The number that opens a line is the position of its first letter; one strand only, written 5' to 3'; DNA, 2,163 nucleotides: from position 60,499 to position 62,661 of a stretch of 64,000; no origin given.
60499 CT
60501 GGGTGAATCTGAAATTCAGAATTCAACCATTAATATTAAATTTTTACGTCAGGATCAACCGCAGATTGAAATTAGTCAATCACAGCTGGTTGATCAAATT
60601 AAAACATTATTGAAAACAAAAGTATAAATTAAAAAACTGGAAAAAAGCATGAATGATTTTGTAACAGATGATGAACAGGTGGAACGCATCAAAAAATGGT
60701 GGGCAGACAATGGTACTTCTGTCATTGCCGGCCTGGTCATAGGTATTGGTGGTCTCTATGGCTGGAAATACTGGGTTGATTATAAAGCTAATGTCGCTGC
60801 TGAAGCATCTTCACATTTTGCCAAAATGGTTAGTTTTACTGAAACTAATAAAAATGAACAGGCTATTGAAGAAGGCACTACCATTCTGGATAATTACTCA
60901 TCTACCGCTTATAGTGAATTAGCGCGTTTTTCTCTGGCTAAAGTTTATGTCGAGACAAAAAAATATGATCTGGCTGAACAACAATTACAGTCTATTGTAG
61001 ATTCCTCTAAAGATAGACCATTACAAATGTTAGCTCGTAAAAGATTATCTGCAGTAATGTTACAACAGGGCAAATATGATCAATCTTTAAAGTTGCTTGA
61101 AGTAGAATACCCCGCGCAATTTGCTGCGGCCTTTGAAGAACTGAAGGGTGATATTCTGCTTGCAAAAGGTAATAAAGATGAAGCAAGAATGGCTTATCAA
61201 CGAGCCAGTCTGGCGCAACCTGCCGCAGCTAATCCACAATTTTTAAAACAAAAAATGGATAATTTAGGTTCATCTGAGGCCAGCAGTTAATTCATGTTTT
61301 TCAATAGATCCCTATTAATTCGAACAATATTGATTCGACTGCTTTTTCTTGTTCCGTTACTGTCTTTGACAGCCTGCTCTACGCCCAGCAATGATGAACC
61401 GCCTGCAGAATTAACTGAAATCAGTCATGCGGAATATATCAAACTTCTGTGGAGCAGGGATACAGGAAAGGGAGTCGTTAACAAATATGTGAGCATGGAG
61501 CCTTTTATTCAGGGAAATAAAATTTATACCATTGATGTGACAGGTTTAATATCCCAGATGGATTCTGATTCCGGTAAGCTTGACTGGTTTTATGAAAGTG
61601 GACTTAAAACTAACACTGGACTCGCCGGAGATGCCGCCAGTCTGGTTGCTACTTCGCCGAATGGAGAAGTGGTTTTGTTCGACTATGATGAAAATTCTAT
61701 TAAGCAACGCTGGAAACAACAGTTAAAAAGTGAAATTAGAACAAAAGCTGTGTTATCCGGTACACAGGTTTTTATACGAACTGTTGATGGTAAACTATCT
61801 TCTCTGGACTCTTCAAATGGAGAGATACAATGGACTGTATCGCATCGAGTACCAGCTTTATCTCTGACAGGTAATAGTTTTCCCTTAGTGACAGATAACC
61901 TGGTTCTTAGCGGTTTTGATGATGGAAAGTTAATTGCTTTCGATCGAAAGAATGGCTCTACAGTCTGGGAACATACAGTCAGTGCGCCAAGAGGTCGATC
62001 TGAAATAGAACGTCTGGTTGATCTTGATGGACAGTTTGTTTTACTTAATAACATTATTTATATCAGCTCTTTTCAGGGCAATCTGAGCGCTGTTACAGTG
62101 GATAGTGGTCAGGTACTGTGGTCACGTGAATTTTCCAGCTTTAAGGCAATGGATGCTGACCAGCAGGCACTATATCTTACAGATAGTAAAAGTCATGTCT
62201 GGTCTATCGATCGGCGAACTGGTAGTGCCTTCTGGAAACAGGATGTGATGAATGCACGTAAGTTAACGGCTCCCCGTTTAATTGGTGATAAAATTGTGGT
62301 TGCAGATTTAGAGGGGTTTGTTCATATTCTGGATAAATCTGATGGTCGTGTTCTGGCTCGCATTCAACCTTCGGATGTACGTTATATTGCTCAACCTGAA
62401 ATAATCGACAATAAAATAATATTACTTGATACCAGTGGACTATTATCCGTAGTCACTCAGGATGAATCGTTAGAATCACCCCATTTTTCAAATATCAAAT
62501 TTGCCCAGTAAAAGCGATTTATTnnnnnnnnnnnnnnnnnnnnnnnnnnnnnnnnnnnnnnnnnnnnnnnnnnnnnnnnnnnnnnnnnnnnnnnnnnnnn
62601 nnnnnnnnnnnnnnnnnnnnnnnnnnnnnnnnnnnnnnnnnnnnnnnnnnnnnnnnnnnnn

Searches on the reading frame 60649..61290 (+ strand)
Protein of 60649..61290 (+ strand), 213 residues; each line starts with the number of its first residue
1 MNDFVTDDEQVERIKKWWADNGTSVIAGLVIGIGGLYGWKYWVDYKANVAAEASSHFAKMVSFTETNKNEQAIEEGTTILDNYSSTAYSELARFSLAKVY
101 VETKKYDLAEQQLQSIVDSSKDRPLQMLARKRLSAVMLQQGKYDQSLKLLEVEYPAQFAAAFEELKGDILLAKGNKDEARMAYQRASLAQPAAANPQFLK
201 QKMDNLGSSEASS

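Call 46: find_encoding_contigs(protein=window:60649-61290:+, flank=10000, max_places=5)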
Protein window:60649-61290:+ (213 aa): 2 contigs read that carry it; 2 places shown.
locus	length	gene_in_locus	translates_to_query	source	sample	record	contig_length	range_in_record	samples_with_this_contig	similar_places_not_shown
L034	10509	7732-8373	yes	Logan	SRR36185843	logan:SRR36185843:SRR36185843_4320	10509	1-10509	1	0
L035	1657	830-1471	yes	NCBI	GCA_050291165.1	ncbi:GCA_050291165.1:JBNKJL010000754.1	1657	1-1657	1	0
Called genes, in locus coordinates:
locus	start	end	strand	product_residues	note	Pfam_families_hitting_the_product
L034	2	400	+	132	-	?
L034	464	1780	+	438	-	PF03447:NAD_binding_3, PF00742:Homoserine_dh, PF01842:ACT, PF22629:ACT_AHAS_ss (weak)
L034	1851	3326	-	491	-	PF14821:Thr_synth_N, PF00291:PALP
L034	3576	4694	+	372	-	PF21016:RlmN_N, PF04055:Radical_SAM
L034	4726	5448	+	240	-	PF07719:TPR_2 (faint), PF13414:TPR_11 (faint), PF13424:TPR_12 (faint), PF13428:TPR_14 (faint), PF14559:TPR_19 (faint), PF13432:TPR_16 (faint), PF13431:TPR_17 (weak)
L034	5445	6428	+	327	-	PF12844:HTH_19, PF13413:HTH_25, PF13464:RodZ_C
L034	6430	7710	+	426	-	PF13393:tRNA-synt_His, PF00587:tRNA-synt_2b, PF03129:HGTP_anticodon (weak)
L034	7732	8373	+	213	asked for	PF09976:TPR_21, PF13424:TPR_12 (faint), PF13432:TPR_16 (faint), PF14559:TPR_19 (faint), PF07719:TPR_2 (faint)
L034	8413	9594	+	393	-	PF01011:PQQ (faint), PF13570:Beta-prop_ACSF4, PF13360:PQQ_2, PF24796:WDR55 (weak), PF13570:Beta-prop_ACSF4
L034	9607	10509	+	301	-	?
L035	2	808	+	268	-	?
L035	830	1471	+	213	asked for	PF09976:TPR_21, PF13424:TPR_12 (faint), PF13432:TPR_16 (faint), PF14559:TPR_19 (faint), PF07719:TPR_2 (faint)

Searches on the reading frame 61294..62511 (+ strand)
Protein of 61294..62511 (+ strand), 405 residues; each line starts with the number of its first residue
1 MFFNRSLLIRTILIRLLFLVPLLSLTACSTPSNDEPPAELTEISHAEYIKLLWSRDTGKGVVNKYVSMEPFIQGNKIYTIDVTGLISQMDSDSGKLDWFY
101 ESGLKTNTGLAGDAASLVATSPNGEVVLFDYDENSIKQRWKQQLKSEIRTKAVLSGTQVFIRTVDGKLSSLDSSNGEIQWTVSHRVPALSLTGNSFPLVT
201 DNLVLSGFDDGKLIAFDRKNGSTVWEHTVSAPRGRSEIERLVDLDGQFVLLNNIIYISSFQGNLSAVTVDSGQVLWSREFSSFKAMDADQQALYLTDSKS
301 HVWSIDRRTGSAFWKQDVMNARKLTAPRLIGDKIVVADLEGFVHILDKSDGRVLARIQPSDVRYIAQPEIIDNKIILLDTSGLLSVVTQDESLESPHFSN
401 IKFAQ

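Call 45: find_encoding_contigs(protein=window:61294-62511:+, flank=8000, max_places=5)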
Protein window:61294-62511:+ (405 aa): no gene with exactly this product is on record in the collection.
